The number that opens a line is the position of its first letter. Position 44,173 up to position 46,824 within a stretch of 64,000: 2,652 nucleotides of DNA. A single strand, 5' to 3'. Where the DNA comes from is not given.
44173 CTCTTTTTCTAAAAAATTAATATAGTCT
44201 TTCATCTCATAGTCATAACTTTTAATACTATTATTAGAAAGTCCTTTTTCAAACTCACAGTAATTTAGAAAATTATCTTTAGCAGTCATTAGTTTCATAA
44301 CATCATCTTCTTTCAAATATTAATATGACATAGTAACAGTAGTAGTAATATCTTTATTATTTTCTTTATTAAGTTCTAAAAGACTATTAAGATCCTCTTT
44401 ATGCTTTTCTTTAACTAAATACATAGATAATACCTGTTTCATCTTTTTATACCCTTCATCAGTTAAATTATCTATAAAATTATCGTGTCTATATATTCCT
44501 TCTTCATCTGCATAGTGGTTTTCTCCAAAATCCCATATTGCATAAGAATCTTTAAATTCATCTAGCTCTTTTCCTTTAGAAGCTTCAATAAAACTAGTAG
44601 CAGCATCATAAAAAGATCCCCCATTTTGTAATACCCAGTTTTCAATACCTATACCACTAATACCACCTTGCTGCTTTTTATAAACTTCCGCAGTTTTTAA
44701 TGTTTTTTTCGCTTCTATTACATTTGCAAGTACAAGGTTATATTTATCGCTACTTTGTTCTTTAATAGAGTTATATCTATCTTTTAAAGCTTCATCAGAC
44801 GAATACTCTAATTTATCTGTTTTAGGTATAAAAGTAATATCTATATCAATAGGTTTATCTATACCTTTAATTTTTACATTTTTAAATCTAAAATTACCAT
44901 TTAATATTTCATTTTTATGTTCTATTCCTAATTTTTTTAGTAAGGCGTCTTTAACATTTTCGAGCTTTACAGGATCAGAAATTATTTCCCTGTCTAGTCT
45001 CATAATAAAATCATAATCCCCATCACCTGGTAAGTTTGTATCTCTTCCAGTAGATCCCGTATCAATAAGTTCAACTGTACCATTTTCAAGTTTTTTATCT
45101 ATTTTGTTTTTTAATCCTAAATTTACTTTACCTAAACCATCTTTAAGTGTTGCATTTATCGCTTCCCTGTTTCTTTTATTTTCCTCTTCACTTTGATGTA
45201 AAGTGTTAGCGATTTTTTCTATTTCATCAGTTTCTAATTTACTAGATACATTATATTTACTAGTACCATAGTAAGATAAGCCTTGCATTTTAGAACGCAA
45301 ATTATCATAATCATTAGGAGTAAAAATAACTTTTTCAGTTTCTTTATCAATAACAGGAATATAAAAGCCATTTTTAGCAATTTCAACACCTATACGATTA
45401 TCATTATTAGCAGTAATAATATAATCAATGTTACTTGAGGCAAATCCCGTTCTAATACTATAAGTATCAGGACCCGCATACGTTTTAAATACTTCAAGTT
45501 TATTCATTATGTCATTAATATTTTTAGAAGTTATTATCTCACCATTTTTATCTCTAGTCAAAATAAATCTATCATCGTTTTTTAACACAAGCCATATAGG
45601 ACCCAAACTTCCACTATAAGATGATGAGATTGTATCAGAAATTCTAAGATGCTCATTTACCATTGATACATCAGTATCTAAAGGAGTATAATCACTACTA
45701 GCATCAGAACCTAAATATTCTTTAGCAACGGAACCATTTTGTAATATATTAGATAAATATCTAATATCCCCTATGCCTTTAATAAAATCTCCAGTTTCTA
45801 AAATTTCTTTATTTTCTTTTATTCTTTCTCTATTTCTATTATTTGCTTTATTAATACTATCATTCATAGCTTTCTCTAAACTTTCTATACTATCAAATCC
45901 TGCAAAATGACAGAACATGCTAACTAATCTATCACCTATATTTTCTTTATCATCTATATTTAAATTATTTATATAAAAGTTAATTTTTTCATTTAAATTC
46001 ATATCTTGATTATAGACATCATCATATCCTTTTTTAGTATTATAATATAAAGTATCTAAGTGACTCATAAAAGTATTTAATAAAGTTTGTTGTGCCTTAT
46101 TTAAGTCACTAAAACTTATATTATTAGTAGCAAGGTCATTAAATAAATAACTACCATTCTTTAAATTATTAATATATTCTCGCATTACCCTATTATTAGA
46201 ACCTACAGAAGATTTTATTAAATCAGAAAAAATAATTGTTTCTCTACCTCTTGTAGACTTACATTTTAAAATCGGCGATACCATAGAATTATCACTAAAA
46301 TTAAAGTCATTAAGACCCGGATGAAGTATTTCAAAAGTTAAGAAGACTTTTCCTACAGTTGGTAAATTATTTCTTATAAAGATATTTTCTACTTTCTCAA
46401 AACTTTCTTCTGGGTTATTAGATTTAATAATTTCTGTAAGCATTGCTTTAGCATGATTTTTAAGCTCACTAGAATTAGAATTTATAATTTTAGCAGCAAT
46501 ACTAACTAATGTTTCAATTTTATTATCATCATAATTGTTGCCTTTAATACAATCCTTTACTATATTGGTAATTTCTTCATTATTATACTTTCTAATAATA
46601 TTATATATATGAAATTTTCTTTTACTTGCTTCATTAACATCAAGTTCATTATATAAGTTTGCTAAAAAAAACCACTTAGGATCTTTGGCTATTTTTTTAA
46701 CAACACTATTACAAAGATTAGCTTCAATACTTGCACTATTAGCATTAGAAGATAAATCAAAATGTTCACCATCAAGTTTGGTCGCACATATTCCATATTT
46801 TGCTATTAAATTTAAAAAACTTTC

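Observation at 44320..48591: Giant (1423 aa) uncharacterised protein with a C-terminal Pol-beta/CD-NTase-like nucleotidyltransferase motif, upstream of xerD and deoB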

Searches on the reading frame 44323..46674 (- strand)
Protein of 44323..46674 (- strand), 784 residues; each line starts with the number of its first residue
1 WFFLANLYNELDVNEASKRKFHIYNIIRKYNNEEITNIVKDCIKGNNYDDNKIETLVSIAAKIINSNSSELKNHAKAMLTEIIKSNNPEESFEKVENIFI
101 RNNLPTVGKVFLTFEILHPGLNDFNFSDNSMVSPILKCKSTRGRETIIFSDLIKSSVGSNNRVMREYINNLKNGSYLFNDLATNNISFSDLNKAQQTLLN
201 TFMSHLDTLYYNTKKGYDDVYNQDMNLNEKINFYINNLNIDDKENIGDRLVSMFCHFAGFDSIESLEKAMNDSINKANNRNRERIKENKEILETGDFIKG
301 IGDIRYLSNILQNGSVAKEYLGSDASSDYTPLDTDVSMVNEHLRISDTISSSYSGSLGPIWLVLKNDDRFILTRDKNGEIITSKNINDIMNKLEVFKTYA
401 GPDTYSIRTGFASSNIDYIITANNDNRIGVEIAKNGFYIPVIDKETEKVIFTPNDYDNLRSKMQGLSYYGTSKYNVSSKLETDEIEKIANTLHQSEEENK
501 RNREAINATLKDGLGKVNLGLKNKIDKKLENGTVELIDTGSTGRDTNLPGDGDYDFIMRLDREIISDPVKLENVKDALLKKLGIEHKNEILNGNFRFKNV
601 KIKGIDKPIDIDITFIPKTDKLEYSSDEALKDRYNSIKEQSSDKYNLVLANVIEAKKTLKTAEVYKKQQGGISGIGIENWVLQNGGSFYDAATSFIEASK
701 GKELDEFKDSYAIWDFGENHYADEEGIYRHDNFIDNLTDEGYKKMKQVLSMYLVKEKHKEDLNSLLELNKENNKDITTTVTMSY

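Call 22: find_related_loci(query=A2, collection=genome_contigs, flank=8000)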
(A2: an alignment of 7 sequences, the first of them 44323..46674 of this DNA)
Query A2 (784 aa) in genome_contigs; peptide patterns used: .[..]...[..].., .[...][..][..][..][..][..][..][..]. (x = any residue, [..] = any of these).
515 stretches matched a pattern; 437 encode a relative of the query (tblastn E <= 1e-3); the best 80 are kept; 78 distinct loci.
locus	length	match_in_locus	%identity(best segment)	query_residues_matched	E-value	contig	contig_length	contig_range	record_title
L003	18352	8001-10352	83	1-784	0e+0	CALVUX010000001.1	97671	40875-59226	MAG: uncultured Bacilli bacterium isolate BRZ_EC__bin54 genome assembly, contig: BRZ_EC__NODE_424_length_97671_cov_21.16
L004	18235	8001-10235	49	18-753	0e+0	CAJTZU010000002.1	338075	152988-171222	MAG TPA_asm: uncultured Bacilli bacterium isolate MGBC118066 genome assembly, contig: MGBC118066.2, whole genome shotgun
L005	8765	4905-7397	44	3-784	0e+0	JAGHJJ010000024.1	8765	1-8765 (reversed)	MAG: Bacilli bacterium isolate MAG.7 k127_211765, whole genome shotgun sequence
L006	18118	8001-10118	50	49-752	0e+0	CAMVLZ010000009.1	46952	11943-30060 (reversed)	MAG TPA_asm: uncultured Firmicutes bacterium isolate SRR8387716_bin.23_metaWRAP_v1.3_MAG genome assembly, contig: ERZ142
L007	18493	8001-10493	44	3-784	0e+0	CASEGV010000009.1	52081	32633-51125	uncultured Mycoplasmatota bacterium isolate A2_L3_372372_idba_bin.42 genome assembly, contig: A2_L3_372372_idba_bin.42.f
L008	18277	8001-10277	46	3-753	0e+0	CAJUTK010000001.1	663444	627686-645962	MAG TPA_asm: uncultured Bacilli bacterium isolate MGBC165900 genome assembly, contig: MGBC165900.1, whole genome shotgun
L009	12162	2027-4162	50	45-753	0e+0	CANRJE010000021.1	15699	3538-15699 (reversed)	MAG: uncultured Bacilli bacterium isolate Lapin-033__bin8 genome assembly, contig: Lapin-033__NODE_3179_length_15699_cov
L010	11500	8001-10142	50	45-753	0e+0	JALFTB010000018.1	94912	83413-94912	MAG: bacterium isolate SUG986 k141_367525, whole genome shotgun sequence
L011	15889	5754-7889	49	45-753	0e+0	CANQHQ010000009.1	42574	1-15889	MAG: uncultured Bacilli bacterium isolate Lapin-030__bin17 genome assembly, contig: Lapin-030__NODE_1312_length_42574_co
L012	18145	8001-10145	50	45-753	0e+0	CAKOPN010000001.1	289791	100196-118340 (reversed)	MAG: uncultured Bacilli bacterium isolate REFINED_METABAT215_TOP10_CONTIGS_1500_ASSEMBLY_K77_MERGED__Hadza_MoBio_C-REDO_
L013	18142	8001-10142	50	45-753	0e+0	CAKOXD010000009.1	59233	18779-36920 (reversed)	MAG: uncultured Bacilli bacterium isolate REFINED_METABAT215_TOP10_CONTIGS_1500_ASSEMBLY_K77_MERGED__Hadza_MoBio_hadza-E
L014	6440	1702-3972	48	1-753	0e+0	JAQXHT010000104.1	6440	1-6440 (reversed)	MAG: bacterium isolate SUG1206 k141_3893984, whole genome shotgun sequence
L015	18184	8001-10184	49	45-767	0e+0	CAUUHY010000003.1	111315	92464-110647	MAG TPA_asm: uncultured Eubacteriales bacterium isolate ERR10228885_bin.35_MetaWRAP_v1.3_MAG genome assembly, contig: ER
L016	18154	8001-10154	49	39-753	0e+0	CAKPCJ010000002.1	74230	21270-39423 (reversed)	MAG: uncultured Bacilli bacterium isolate REFINED_METABAT215_TOP10_CONTIGS_1500_ASSEMBLY_K77_MERGED__Hadza_MoBio_hadza-I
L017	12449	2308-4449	49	45-753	0e+0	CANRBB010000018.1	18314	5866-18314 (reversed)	MAG: uncultured Bacilli bacterium isolate Lapin-016__bin61 genome assembly, contig: Lapin-016__NODE_2691_length_18314_co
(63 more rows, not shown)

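Call 28: search_protein_representatives(alignment_id=A2)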
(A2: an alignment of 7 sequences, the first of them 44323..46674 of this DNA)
Query: 7 sequences, 813 profile positions. Proteins with E-value up to 0.001 (for the whole library): 1209; up to 1e-10: 1002; up to 1e-30: 816. The best 150 are listed.
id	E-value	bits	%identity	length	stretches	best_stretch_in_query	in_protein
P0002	0.0e+00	1249.5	-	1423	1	1-812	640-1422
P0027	0.0e+00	1145.2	-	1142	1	3-811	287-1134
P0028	0.0e+00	1110.3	-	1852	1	1-811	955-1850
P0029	0.0e+00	1085.9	-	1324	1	3-806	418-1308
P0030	0.0e+00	1053.5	-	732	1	45-783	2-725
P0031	0.0e+00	1013.8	-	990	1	2-784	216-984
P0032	5.7e-296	1000.3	-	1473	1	3-780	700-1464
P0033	6.3e-295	996.9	-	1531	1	2-786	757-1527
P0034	1.7e-294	995.5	-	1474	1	3-811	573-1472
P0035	1.7e-289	978.9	-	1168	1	3-789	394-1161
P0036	2.0e-289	978.7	-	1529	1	4-787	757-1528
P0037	3.1e-285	964.8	-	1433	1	3-785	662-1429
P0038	1.9e-283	958.9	-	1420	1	17-798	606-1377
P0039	2.1e-283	958.7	-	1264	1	7-800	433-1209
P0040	4.1e-283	957.8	-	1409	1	16-780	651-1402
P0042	2.0e-280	948.9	-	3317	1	9-779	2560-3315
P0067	1.5e-262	889.7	-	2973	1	16-781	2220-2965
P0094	9.1e-253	857.4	-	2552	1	3-801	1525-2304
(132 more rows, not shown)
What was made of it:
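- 1209 clusters have E <= 1e-3 and 816 have E <= 1e-30 (call 28).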

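Call 54: search_protein_families(library=pfam, proteins=[P0042, P0067, P0094], max_evalue=0.001)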
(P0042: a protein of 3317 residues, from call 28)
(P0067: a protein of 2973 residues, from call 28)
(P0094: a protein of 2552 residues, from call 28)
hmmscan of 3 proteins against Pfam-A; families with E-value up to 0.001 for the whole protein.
P0042 (3317 aa): 0 families

P0067 (2973 aa): 0 families

P0094 (2552 aa): 0 families

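Call 56: search_protein_families(library=pfam, alignment_id=A6, max_evalue=0.01)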
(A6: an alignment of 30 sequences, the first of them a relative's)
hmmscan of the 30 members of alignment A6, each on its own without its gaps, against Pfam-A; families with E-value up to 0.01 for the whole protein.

A. member 1, P0032 (1473 aa): 0 families

B. families by the number of members that match (of 30 scanned): 6 families
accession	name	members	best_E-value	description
PF06248.19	Zw10_N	1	0.0012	Centromere/kinetochore Zw10 N-terminal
PF01909.29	NTP_transf_2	1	0.002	Nucleotidyltransferase domain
PF21923.1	BON_like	1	0.0043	BON-like domain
PF09551.15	Spore_II_R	1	0.0076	Stage II sporulation protein R (spore_II_R)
PF07500.19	TFIIS_M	1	0.0086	Transcription factor S-II (TFIIS), central domain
PF08984.16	DUF1858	1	0.0091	Domain of unknown function (DUF1858)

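Call 75: search_dna_similar(query=window:44323-46674:-, collection=phages, mode=protein, max_evalue=0.01, max_rows=20)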
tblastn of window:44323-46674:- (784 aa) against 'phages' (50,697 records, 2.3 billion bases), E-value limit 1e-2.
No match.

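Call 76: search_dna_similar(query=window:44323-46674:-, collection=plasmids, mode=protein, max_evalue=0.01, max_rows=20)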
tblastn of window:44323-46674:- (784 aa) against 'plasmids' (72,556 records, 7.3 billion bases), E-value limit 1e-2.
No match.

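Call 79: find_related_loci(query=A2, collection=viral_contigs, flank=8000)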
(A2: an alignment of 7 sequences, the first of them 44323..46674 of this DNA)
Query A2 (784 aa) in viral_contigs; peptide patterns used: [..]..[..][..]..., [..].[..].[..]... (x = any residue, [..] = any of these).
67 stretches matched a pattern, but none encodes a relative of the query by tblastn (E <= 1e-3).

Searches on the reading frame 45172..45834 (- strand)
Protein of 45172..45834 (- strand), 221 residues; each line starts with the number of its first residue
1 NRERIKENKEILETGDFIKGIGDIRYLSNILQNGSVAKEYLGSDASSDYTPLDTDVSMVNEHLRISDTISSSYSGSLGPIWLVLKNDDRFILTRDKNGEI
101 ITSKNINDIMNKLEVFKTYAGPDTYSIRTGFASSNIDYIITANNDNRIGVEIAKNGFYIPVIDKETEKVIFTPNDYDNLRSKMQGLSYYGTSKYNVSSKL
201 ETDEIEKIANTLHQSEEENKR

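Call 12: search_protein_families(library=pfam, proteins=[window:45172-45834:-], max_evalue=10)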
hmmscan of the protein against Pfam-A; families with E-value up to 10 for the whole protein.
seq(221 aa): 0 families

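Call 49: search_solved_structures(query=A5, max_evalue=10, show_alignments=3)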
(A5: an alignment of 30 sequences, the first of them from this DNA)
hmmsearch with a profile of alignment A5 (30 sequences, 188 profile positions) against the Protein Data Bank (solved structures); distinct sequences matched with E-value up to 10: 2.
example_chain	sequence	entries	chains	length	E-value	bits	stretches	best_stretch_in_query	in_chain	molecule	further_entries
8vh7_A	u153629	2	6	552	0.012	18.5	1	31-153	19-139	Heparosan synthase B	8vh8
8viw_A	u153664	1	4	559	0.012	18.4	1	31-153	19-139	Heparosan synthase B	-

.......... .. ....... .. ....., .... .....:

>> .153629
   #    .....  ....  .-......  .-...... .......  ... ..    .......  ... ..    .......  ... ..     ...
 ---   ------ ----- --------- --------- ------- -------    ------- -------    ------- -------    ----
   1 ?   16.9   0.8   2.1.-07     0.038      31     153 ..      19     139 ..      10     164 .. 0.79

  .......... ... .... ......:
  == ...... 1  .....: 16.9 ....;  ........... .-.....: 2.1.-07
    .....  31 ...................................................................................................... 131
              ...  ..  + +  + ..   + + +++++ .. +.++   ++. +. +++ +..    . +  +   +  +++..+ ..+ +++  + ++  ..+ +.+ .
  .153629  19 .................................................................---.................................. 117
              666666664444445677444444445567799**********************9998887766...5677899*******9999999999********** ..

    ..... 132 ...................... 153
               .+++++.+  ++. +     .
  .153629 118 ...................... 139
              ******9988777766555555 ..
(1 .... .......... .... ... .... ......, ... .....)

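Call 50: search_protein_families(library=pfam, alignment_id=A5, max_evalue=10)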
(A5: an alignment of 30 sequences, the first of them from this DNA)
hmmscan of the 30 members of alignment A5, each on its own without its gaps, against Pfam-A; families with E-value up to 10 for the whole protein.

A. member 1, seq(191 aa): 0 families

B. families by the number of members that match (of 30 scanned): 14 families
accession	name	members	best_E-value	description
PF23992.1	Pam3_gp32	3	0.057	Phage Pam3 gp32-like protein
PF10413.14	Rhodopsin_N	1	0.011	Amino terminal of the G-protein receptor rhodopsin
PF10881.14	DUF2726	1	0.017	Protein of unknown function (DUF2726)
PF22375.1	Lgt1_N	1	0.063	Glucosyltransferase Lgt1, N-terminal domain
PF13752.12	DUF4165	1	0.065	Domain of unknown function (DUF4165)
PF08624.15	CRC_subunit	1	0.068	Chromatin remodelling complex Rsc7/Swp82 subunit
PF23034.1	DUF7035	1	0.08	Domain of unknown function (DUF7035)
PF04244.19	DPRP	1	0.089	Deoxyribodipyrimidine photo-lyase-related protein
PF02543.21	Carbam_trans_N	1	0.12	Carbamoyltransferase N-terminus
PF20634.2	IFNGR1_transm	1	0.12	Interferon gamma receptor 1, transmembrane region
PF13507.12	GATase_5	1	0.13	CobB/CobQ-like glutamine amidotransferase domain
PF24780.1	WD40_MABP1-WDR62_1st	1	0.22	MABP1/WDR62 first WD40 domain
PF17448.7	YqaH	1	0.23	Uncharacterized YqaH-like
PF24356.1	WH_PARP12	1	0.28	PARP12 winged helix domain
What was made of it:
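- Closest known: ADP-ribosyltransferase fold. Different: No ART Pfam family is hit in any of 30 members (call 50).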
